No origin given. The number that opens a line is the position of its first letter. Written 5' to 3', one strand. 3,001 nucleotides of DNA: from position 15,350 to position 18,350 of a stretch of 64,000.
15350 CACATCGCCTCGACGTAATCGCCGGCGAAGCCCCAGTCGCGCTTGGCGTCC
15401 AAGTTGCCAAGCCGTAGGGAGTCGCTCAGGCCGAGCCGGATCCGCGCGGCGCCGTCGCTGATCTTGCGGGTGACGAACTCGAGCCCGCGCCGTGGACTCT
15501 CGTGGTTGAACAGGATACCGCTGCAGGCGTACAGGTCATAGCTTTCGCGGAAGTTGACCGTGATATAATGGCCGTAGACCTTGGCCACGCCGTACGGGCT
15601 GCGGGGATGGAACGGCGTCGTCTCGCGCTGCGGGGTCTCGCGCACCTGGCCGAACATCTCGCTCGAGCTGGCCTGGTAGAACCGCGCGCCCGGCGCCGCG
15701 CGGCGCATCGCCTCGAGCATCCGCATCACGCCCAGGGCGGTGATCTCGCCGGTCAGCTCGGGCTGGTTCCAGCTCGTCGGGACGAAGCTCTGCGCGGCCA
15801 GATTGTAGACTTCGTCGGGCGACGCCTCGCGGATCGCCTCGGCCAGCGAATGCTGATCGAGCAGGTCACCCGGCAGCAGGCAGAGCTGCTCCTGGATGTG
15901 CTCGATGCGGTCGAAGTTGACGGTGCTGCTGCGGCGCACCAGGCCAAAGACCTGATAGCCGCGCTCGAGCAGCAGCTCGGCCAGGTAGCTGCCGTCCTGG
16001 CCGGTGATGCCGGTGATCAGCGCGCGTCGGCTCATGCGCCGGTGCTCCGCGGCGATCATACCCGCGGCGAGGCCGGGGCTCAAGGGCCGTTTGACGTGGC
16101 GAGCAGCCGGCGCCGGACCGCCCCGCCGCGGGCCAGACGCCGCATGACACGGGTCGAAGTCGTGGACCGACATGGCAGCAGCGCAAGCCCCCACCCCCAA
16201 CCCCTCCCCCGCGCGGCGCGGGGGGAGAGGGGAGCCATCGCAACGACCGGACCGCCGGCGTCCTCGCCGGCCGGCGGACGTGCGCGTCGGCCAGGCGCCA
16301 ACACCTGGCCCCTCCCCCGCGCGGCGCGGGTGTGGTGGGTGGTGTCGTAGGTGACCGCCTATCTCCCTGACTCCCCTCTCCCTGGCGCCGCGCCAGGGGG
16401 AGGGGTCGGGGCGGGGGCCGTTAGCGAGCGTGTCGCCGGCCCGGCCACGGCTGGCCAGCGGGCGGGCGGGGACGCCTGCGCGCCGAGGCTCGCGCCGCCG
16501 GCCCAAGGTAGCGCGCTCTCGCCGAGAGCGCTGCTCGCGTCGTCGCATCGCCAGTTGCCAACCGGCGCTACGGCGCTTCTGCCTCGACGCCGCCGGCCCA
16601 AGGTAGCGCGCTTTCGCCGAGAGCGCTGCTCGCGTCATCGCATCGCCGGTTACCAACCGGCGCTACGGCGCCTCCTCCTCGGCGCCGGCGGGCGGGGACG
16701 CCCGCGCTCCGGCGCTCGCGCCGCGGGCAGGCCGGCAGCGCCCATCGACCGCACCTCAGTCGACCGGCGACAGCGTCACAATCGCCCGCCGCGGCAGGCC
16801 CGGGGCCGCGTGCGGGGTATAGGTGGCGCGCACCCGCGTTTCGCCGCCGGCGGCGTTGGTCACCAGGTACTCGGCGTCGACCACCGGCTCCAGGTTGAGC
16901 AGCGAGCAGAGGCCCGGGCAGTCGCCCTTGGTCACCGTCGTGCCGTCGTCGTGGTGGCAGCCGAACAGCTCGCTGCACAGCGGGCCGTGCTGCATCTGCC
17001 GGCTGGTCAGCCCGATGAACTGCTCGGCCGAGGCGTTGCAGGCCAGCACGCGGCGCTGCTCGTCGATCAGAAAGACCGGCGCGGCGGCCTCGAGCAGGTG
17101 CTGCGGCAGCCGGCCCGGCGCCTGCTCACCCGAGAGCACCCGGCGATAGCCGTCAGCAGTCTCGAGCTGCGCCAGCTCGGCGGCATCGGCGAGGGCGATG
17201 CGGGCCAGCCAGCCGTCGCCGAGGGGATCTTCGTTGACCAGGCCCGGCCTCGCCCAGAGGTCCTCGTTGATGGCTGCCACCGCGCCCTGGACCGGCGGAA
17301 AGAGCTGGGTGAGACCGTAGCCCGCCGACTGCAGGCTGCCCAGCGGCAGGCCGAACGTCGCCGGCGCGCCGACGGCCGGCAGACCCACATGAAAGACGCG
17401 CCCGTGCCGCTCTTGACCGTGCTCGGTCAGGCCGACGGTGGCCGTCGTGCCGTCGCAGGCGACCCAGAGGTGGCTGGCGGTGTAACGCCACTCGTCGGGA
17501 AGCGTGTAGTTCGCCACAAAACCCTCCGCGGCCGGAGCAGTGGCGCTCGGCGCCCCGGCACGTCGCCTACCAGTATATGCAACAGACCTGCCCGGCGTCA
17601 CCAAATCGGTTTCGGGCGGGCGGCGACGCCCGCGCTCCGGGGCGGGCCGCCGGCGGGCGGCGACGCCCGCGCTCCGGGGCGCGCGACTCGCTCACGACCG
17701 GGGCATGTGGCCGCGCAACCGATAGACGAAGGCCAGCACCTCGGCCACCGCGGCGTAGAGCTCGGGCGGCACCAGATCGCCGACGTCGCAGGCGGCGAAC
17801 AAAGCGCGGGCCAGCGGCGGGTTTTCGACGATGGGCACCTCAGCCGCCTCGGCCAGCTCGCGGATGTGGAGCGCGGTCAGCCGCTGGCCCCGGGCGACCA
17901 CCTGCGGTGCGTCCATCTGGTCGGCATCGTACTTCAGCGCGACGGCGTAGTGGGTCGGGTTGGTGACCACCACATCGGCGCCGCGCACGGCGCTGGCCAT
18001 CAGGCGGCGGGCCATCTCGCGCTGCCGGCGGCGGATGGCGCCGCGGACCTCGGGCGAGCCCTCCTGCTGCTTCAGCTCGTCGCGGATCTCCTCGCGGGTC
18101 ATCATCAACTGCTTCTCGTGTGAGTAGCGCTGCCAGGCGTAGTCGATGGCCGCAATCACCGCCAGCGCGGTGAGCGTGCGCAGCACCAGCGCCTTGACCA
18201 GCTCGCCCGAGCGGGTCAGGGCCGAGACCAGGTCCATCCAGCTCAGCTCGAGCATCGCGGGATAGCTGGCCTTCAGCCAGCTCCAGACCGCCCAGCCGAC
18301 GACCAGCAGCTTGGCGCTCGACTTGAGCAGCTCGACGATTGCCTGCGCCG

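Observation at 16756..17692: Flagellar export locus ends at flhB: flhA replaced by a repeat-flanked GcvH-like/PAS gene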

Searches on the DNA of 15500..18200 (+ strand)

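Call 14: search_rna_families(source=window, start=15500, end=18200, threshold=evalue, max_evalue=1)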
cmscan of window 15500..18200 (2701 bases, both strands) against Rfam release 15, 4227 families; matches with E-value up to 1: 1.
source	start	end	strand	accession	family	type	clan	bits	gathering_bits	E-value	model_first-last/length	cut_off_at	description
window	16372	16406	+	RF04096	mir-4433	Gene; miRNA;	-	21.9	77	0.42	1-83/83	no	mir-4433 microRNA precursor family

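Call 74: search_dna_similar(query=window:16684-16715:+, collection=plasmids, mode=distant, max_evalue=1, max_rows=25)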
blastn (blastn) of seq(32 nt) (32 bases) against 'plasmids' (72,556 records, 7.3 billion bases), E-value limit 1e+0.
Records with a match: 31; places in all: 34; records where one place covers at least 80% of the query: 17.
Best place of each record, by identity: >=99% 3; 95-99% 3; 90-95% 20; 80-90% 5.
By first word of the organism name: Streptomyces 16; Embleya 2; Roseomonas 2; Cereibacter 1; Burkholderia 1; Skermanella 1; Novosphingobium 1; Deinococcus 1; Citricoccus 1; Rhodococcus 1; and 4 more.
By predicted mobility (MOB-suite, as given by PLSDB): non-mobilizable 23; mobilizable 6; conjugative 2.
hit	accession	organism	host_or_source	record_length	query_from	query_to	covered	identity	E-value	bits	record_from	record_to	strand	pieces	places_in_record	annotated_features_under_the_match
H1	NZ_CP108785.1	Embleya sp. NBC_00888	-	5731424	1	31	97%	90.6%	2e-1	38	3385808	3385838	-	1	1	none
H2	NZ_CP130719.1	Streptomyces sp. NBC_01334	-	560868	1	32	100%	87.5%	2e-2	41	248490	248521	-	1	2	none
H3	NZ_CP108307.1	Streptomyces sp. NBC_00015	-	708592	1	32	100%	87.5%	2e-2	41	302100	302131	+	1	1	none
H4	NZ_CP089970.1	Cereibacter azotoformans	Owen's River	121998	2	32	97%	87.5%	2e-1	37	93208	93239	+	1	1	none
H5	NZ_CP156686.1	Burkholderia stagnalis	Bacterial cells,soils collected in ...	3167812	1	30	94%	86.7%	2e-1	37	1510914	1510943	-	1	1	none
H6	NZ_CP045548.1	Streptomyces sp. SYP-A7193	cell culture,soil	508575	3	30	88%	89.3%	7e-1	36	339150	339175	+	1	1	substrate-binding domain-containing protein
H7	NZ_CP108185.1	Streptomyces virginiae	-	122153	5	30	81%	92.3%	6e-2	39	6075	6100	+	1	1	none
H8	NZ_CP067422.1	Skermanella sp. TT6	Homo sapiens,single cell,skin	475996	3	28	81%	92.3%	7e-1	36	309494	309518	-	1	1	hypothetical protein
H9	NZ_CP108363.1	Streptomyces sp. NBC_01343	-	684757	1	26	81%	92.3%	7e-1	36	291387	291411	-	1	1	type I polyketide synthase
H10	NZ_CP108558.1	Streptomyces sp. NBC_01205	-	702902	1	26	81%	92.3%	7e-1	36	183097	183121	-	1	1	type I polyketide synthase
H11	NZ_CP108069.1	Streptomyces sp. NBC_00272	-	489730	1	26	81%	92.3%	7e-1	36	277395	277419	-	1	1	type I polyketide synthase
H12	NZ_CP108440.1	Streptomyces sp. NBC_01278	-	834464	1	26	81%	92.3%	7e-1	36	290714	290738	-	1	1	type I polyketide synthase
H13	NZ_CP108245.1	Streptomyces sp. NBC_00073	-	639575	1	26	81%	92.3%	7e-1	36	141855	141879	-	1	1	type I polyketide synthase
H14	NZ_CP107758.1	Streptomyces sp. NBC_00597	-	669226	1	26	81%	92.3%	7e-1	36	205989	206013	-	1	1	type I polyketide synthase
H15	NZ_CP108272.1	Streptomyces sp. NBC_00045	-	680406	1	26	81%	92.3%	7e-1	36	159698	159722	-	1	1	type I polyketide synthase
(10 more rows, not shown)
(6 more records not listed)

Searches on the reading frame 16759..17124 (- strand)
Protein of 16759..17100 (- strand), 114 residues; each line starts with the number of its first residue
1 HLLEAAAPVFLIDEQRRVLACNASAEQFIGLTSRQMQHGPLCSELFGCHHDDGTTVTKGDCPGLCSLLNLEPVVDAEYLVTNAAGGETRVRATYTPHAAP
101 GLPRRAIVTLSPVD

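Call 46: search_protein_families(library=ncbifam, proteins=[window:16759-17100:-], max_evalue=0.1)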
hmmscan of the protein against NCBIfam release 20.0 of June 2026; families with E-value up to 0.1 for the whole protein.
window:16759-17100:- (114 aa): 2 families
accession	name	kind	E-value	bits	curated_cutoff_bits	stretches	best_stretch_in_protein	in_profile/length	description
TIGR00229.1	sensory_box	domain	0.066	13.3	22.9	1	5-37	13-46/126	PAS domain S-box protein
NF010148.0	PRK13625.1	equivalog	0.097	12.2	340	0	6-58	123-176/245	bis(5'-nucleosyl)-tetraphosphatase PrpE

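Call 60: search_solved_structures(query=A5, max_evalue=10, show_alignments=2)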
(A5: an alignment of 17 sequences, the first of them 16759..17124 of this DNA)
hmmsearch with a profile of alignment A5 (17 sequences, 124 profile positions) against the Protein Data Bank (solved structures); distinct sequences matched with E-value up to 10: 45.
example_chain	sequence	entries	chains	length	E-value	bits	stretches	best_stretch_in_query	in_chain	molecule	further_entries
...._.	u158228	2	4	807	0.0081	19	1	4-42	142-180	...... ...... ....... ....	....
9cdr_A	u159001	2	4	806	0.0083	19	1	4-42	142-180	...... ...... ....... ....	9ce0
9clo_A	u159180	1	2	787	0.0086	18.9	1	4-42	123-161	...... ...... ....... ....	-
9cmf_A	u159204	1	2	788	0.0088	18.9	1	4-42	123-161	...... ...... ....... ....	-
4jjm_A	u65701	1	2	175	0.24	14.3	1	54-94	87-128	Peptidyl-prolyl cis-trans isomerase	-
2mc9_A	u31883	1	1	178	0.27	14.1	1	54-86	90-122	Peptidyl-prolyl cis-trans isomerase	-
1zmf_A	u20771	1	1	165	0.34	13.7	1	53-85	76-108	Peptidyl-prolyl cis-trans isomerase E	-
2r99_A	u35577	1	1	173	0.37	13.6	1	53-85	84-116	Peptidyl-prolyl cis-trans isomerase E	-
3uch_A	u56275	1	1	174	0.37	13.6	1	53-85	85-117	Peptidyl-prolyl cis-trans isomerase E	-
9irk_C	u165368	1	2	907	0.59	13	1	18-58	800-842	Phytochrome B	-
9iuz_B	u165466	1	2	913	0.6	13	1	18-58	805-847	Phytochrome B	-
2alf_A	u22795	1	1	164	0.73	12.7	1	53-86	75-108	Peptidyl-prolyl cis-trans isomerase A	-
7qbw_A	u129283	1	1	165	0.73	12.7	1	53-86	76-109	Peptidyl-prolyl cis-trans isomerase A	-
7pcj_A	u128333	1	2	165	0.74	12.7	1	53-86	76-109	Peptidyl-prolyl cis-trans isomerase A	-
1awq_A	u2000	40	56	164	0.74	12.7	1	53-86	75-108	CYCLOPHILIN A | PEPTIDYL-PROLYL CIS-TRANS ISOMERASE A | Peptidyl-prolyl cis-trans isomerase A, N-terminally processed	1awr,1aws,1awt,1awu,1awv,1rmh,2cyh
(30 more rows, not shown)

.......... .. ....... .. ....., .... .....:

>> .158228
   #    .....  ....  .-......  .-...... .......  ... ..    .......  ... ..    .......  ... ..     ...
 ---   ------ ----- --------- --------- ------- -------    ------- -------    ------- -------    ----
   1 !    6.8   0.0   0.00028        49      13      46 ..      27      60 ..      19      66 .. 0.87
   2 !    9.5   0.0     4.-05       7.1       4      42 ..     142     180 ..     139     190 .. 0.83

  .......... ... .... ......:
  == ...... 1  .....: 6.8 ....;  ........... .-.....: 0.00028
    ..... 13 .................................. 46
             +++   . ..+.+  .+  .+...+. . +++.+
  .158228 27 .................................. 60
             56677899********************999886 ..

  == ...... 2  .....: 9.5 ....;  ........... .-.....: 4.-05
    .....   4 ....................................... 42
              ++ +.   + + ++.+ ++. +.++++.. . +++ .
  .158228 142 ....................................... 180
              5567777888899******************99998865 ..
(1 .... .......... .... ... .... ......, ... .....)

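Call 63: predict_structure(alignment_id=A5)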
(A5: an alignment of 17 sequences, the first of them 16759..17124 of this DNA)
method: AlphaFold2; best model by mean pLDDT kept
length: 122 residues; sequences in the alignment: 17
mean_pLDDT: 86.7   pTM: 0.81
mean pLDDT of the five models: 86.7, 85.6, 84.4, 83.9, 80.6
residues with pLDDT >= 90: 59; 70-90: 54; 50-70: 9; < 50: 0
segments of 3 or more residues with pLDDT < 50: none
pLDDT, mean of each block of 10 residues (from residue 1): 82 95 91 93 80 74 80 85 89 91 90 93 82
secondary structure, 60 per line:
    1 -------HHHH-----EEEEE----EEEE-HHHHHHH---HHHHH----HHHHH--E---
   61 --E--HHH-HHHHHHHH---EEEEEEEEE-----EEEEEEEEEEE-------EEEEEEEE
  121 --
elements in order: H8-11 E17-21 E26-29 H31-37 H41-45 H50-54 H70-77 E81-89 E95-105 E113-120

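Call 66: fold_search(model_id=the predicted structure, library=pdb)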
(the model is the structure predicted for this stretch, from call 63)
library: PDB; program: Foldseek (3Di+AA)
matches with E <= 10: 1302; with E <= 0.001: 224
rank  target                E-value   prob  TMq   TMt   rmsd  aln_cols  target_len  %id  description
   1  3b33                  1.3e-05  1.00  0.69  0.76   2.8       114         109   13  Crystal structure of the PAS domain of nitrogen regulation protein NR(II) from Vibrio parahaemolyticus (released 2007-10-30)
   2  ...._B                1.3e-05  1.00  0.59  0.11   5.1       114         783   16  DosP R97A bent form (released 2024-11-20)
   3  9qq6_A                1.8e-05  1.00  0.69  0.19   3.9       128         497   13  Structure of the Azotobacter vinelandii NifL-NifA complex (released 2025-06-18)
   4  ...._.                2.4e-05  1.00  0.58  0.11   5.4       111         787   17  DosP R97A straight form (released 2024-11-20)
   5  8px4_A                2.7e-05  1.00  0.69  0.76   3.0       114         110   16  Structure of the PAS domain code by the LIC_11128 gene from Leptospira interrogans serovar Copenhageni Fiocruz, solved (released 2023-10-25)
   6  9cmf_A                2.8e-05  1.00  0.61  0.11   5.1       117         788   15  Substrate bound DosP (released 2024-11-20)
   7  3olo_B                3.0e-05  1.00  0.67  0.74   3.3       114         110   10  Crystal structure of a PAS domain from two-component sensor histidine kinase (released 2010-09-15)
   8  3olo_A                3.2e-05  1.00  0.68  0.74   3.4       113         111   11  Crystal structure of a PAS domain from two-component sensor histidine kinase (released 2010-09-15)
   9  9cdr_A                3.2e-05  1.00  0.63  0.11   5.0       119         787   15  DosP Apo straight form (released 2024-11-20)
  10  8px4_C                3.4e-05  1.00  0.69  0.77   2.9       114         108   16  Structure of the PAS domain code by the LIC_11128 gene from Leptospira interrogans serovar Copenhageni Fiocruz, solved (released 2023-10-25)
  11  5kiz_MODEL_1_A        4.0e-05  1.00  0.65  0.68   3.7       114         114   14  Solution Structure of a repacked version of HIF-2 alpha PAS-B (released 2016-08-17)
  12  10jx_B                4.2e-05  1.00  0.50  0.43   8.6       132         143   15  Crystal structure of heme binding PAS domain from one component transcription factor, FG214 (released 2026-03-25)
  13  2r78_C                4.5e-05  1.00  0.65  0.68   2.8       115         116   18  Crystal structure of a domain of the sensory box sensor histidine kinase/response regulator from Geobacter sulfurreduc (released 2007-09-25)
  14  8px4_B                4.7e-05  1.00  0.69  0.78   2.9       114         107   16  Structure of the PAS domain code by the LIC_11128 gene from Leptospira interrogans serovar Copenhageni Fiocruz, solved (released 2023-10-25)
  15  9i64_A                4.7e-05  1.00  0.66  0.72   3.2       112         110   16  Crystal structure of Casdatifan bound to HIF2a-B*:ARNT-B* complex (released 2026-02-18)
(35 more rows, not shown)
